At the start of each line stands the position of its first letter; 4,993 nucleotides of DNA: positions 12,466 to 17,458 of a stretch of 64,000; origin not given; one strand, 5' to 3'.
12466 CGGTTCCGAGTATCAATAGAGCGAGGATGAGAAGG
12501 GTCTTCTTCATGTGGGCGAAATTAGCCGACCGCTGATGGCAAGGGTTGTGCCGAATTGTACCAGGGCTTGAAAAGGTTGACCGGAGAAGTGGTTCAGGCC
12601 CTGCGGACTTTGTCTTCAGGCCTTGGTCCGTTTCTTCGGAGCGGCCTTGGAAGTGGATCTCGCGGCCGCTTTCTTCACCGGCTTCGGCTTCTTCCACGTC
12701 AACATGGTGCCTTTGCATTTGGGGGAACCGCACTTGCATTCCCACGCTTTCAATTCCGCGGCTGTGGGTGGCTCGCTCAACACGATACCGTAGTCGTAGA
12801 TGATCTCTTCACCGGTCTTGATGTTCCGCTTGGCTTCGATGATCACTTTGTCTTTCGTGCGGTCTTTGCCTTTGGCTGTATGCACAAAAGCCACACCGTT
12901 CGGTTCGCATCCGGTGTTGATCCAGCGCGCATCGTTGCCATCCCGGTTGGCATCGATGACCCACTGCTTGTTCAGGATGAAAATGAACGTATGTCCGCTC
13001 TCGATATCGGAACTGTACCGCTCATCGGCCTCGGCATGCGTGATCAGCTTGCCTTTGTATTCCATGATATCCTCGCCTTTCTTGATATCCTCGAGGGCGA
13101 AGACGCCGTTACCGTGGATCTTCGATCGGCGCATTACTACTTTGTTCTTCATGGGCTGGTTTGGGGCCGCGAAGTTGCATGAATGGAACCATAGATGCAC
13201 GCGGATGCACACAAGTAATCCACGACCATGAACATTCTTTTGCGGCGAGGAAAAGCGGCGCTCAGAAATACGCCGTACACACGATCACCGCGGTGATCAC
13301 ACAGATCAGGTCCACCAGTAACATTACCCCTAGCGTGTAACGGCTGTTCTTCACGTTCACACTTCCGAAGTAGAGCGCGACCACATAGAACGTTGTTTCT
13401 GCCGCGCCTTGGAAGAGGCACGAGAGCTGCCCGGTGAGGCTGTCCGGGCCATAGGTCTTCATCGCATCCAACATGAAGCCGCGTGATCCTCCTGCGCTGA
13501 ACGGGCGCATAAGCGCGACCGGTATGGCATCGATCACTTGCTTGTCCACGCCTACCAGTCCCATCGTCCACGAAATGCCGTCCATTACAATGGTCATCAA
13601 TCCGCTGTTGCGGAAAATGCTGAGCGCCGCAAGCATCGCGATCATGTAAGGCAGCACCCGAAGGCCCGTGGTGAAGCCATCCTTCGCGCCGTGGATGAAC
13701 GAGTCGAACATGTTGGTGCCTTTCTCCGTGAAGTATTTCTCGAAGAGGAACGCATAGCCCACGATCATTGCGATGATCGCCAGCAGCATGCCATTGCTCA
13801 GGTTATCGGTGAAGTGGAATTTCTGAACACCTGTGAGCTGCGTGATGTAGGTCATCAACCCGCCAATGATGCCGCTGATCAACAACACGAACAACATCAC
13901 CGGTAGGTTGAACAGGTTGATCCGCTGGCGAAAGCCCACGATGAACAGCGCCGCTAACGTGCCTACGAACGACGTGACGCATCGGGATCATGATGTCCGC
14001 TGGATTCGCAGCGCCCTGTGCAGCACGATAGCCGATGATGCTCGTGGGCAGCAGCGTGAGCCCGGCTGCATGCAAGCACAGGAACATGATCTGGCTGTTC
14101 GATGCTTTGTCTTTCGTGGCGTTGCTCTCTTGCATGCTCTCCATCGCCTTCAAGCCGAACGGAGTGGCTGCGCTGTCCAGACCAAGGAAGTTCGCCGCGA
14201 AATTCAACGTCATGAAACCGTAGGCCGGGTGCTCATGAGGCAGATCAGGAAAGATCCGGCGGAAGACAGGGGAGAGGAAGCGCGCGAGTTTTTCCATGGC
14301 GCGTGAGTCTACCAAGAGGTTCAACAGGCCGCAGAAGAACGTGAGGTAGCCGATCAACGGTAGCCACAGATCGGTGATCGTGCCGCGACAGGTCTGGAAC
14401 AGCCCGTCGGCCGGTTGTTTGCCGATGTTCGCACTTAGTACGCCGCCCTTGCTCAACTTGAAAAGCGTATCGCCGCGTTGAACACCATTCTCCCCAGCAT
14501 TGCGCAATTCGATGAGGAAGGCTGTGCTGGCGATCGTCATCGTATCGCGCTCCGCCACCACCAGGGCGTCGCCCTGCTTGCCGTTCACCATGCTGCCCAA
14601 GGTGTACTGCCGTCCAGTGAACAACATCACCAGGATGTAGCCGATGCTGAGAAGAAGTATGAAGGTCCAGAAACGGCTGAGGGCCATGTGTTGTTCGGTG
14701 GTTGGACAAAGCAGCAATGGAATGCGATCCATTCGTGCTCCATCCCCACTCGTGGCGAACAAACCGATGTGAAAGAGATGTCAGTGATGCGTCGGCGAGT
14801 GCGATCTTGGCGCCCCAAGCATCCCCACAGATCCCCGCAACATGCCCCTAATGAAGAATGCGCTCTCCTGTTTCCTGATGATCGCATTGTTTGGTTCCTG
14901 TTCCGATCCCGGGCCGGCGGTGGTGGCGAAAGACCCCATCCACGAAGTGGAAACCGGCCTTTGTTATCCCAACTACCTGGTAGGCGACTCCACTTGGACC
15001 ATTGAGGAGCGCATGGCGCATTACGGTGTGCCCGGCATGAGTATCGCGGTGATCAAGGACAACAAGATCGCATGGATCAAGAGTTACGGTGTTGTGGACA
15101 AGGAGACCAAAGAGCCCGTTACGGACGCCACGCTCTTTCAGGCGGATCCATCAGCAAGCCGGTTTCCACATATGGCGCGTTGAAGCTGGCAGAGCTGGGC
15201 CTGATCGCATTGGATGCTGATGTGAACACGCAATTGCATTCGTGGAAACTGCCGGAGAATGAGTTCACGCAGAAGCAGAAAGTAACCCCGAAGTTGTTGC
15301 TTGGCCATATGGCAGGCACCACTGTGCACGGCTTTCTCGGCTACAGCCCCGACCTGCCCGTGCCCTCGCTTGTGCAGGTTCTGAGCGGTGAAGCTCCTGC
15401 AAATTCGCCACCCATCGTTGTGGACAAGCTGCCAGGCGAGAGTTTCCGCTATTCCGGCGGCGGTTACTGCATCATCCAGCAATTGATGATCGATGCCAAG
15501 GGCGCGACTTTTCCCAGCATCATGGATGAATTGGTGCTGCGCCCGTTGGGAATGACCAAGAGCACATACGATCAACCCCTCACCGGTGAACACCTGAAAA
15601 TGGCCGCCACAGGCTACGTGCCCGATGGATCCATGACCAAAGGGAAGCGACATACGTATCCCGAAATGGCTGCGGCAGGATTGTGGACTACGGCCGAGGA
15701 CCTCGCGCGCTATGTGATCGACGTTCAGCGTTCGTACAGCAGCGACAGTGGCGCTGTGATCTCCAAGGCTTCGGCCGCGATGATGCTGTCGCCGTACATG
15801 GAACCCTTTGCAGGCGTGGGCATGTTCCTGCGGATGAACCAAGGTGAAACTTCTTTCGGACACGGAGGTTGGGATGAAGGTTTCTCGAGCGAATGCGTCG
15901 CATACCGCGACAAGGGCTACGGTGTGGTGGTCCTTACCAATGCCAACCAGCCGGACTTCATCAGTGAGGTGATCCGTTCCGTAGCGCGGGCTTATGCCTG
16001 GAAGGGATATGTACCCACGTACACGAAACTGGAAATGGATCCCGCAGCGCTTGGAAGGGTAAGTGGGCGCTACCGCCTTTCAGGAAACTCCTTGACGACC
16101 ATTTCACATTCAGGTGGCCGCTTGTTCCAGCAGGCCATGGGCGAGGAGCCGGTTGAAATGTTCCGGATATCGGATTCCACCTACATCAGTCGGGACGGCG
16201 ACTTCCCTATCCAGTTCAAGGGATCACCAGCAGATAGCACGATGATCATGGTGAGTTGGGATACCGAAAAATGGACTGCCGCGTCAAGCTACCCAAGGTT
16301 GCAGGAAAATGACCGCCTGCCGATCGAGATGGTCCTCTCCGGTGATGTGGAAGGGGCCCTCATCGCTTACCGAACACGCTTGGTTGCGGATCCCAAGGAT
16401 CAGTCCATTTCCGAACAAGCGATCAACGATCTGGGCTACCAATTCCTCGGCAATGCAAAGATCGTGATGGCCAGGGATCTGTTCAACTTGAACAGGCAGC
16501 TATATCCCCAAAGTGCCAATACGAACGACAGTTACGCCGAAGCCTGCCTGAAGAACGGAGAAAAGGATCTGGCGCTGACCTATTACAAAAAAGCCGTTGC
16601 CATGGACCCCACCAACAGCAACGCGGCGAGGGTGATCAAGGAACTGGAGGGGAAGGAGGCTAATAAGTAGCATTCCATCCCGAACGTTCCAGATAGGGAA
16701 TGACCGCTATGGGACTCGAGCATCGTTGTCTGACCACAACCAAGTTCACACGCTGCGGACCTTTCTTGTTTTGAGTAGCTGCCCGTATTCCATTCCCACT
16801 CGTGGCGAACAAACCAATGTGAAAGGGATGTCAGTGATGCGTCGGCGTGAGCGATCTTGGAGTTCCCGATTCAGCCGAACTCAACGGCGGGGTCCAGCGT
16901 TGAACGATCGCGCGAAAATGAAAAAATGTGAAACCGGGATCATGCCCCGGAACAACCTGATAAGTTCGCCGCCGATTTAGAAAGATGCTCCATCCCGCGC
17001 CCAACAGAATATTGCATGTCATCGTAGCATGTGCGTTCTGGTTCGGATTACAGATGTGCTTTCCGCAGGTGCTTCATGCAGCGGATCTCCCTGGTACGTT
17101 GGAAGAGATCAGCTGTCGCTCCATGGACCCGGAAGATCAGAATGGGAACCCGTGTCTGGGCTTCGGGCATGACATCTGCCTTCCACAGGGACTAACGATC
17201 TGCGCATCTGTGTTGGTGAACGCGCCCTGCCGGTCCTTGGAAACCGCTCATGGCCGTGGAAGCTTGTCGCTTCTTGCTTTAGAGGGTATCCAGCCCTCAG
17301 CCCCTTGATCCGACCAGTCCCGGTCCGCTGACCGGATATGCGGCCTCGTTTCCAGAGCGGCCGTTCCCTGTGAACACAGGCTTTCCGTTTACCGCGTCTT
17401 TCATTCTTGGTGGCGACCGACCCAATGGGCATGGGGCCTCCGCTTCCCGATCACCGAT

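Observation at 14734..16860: ~77 bp direct repeat (91% identical) brackets a beta-lactamase-family gene; the second copy sits in the long leader of the RND efflux operon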

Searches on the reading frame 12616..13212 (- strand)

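Call 10: search_protein_families(library=pfam, proteins=[window:12616-13212:-], max_evalue=0.01)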
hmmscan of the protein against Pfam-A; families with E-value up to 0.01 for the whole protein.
window:12616-13212:- (198 aa): 1 family
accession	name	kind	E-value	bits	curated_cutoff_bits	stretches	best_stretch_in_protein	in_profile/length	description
PF00856.33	SET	-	1.1e-23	84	22.4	1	34-142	1-105/105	SET domain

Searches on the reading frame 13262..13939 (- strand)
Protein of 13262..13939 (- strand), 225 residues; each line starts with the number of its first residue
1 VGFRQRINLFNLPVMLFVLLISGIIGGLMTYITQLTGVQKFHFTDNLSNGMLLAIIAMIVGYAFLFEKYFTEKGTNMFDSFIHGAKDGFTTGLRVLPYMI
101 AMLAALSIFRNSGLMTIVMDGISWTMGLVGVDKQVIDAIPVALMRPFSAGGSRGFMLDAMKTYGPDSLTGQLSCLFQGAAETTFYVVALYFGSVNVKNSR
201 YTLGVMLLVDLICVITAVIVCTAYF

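Call 10: search_protein_families(library=pfam, proteins=[window:13262-13939:-], max_evalue=0.01)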
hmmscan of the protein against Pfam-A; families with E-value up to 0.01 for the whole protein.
window:13262-13939:- (225 aa): 1 family
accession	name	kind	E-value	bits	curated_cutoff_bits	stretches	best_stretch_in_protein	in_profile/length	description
PF07670.19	Gate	-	8e-09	36.3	29.6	1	93-195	2-102/104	Nucleoside recognition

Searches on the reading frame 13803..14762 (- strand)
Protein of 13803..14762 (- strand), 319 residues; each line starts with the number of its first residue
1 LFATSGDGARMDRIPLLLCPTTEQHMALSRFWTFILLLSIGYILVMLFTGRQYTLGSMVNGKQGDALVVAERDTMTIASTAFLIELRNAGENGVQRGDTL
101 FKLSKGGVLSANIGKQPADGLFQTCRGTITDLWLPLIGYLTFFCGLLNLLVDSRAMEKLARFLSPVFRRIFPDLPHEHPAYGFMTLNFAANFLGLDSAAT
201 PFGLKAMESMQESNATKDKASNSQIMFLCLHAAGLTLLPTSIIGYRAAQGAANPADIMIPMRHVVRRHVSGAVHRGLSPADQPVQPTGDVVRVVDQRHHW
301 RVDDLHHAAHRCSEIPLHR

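Call 10: search_protein_families(library=pfam, proteins=[window:13803-14762:-], max_evalue=0.01)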
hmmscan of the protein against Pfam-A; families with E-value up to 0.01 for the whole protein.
window:13803-14762:- (319 aa): 1 family
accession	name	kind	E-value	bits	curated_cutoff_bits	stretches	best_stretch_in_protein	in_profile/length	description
PF07670.19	Gate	-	3e-11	44.2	29.6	1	134-245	2-100/104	Nucleoside recognition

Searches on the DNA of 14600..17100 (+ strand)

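Call 53: search_rna_families(source=window, start=14600, end=17100, threshold=evalue, max_evalue=10)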
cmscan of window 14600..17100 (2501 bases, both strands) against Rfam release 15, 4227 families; matches with E-value up to 10: 1.
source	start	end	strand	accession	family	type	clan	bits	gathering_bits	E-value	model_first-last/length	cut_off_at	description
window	16917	16967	+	RF02474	GlsR5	Gene; snRNA; snoRNA; CD-box;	-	15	100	3.1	1-89/89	no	Small nucleolar RNA GlsR5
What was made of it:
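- On Structured cis-regulatory RNA / riboswitch / sRNA: Rfam at E<=10 over 14600-17100 gives only one chance snoRNA hit outside the repeat (call 53).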

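Call 66: search_dna_similar(query=window:16640-16990:+, collection=plasmids, mode=distant, max_rows=5)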
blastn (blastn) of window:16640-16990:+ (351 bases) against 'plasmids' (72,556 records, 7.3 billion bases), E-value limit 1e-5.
No match.

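Call 67: search_dna_similar(query=window:16640-16990:+, collection=phages, mode=distant, max_rows=5)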
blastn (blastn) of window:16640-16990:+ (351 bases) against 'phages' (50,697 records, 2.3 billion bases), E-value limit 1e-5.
No match.
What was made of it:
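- A 351-nt query spanning the junction and copy 2 (window 16640-16990) has 0 hits in plasmids and phages (calls 66, 67).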

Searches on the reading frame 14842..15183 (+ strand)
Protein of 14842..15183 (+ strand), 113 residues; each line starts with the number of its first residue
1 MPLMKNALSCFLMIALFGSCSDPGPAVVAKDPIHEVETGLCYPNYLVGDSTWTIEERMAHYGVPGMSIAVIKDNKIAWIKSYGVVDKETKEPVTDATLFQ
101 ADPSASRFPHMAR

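Call 10: search_protein_families(library=pfam, proteins=[window:14842-15183:+], max_evalue=0.01)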
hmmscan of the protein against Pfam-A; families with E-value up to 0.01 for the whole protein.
window:14842-15183:+ (113 aa): 1 family
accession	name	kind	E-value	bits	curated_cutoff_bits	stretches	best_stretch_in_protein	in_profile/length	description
PF00144.29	Beta-lactamase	-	1.4e-09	38.1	27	1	53-100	4-51/329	Beta-lactamase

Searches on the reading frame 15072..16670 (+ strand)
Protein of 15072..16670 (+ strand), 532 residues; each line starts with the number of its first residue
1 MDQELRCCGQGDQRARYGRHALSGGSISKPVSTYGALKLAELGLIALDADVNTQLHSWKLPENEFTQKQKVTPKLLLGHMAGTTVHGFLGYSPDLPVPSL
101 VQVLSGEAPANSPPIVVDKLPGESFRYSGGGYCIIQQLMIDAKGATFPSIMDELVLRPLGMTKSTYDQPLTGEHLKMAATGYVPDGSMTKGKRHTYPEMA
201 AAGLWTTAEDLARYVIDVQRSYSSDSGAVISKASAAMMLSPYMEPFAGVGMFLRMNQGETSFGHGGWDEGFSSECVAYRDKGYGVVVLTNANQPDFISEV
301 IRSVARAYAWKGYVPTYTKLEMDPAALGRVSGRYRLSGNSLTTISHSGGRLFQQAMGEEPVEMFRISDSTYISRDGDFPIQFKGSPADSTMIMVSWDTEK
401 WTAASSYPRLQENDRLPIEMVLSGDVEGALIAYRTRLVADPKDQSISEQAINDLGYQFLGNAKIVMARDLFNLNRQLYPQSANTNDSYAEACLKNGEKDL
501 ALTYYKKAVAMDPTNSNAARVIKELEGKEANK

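Call 10: search_protein_families(library=pfam, proteins=[window:15072-16670:+], max_evalue=0.01)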
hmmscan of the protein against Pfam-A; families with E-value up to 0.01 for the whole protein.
window:15072-16670:+ (532 aa): 5 families
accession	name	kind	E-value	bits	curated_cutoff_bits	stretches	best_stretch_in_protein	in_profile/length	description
PF00144.29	Beta-lactamase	-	7.9e-32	111.2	27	1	25-295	53-314/329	Beta-lactamase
PF13428.12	TPR_14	-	4.8e-05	24.1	23.5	0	486-518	5-37/44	Tetratricopeptide repeat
PF07719.23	TPR_2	-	0.00022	21.6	27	1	488-515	7-34/34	Tetratricopeptide repeat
PF00515.34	TPR_1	-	0.00032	20.8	27.8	1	489-515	8-34/34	Tetratricopeptide repeat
PF13181.12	TPR_8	-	0.0045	17.5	25.7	0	488-515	7-34/34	Tetratricopeptide repeat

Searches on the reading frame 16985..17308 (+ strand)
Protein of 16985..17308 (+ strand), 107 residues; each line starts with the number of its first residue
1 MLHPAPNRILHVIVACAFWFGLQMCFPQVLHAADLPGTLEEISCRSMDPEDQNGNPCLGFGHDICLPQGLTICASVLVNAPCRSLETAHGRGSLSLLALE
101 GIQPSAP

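Call 10: search_protein_families(library=pfam, proteins=[window:16985-17308:+], max_evalue=0.01)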
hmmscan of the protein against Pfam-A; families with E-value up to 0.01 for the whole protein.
window:16985-17308:+ (107 aa): 0 families

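Call 58: find_encoding_contigs(protein=window:16985-17308:+, flank=6000, max_places=6)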
Protein window:16985-17308:+ (107 aa): no gene with exactly this product is on record in the collection.

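Call 61: search_protein_families(library=ncbifam, proteins=[window:16985-17308:+], max_evalue=0.00001)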
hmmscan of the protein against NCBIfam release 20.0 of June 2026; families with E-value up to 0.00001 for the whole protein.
window:16985-17308:+ (107 aa): 0 families
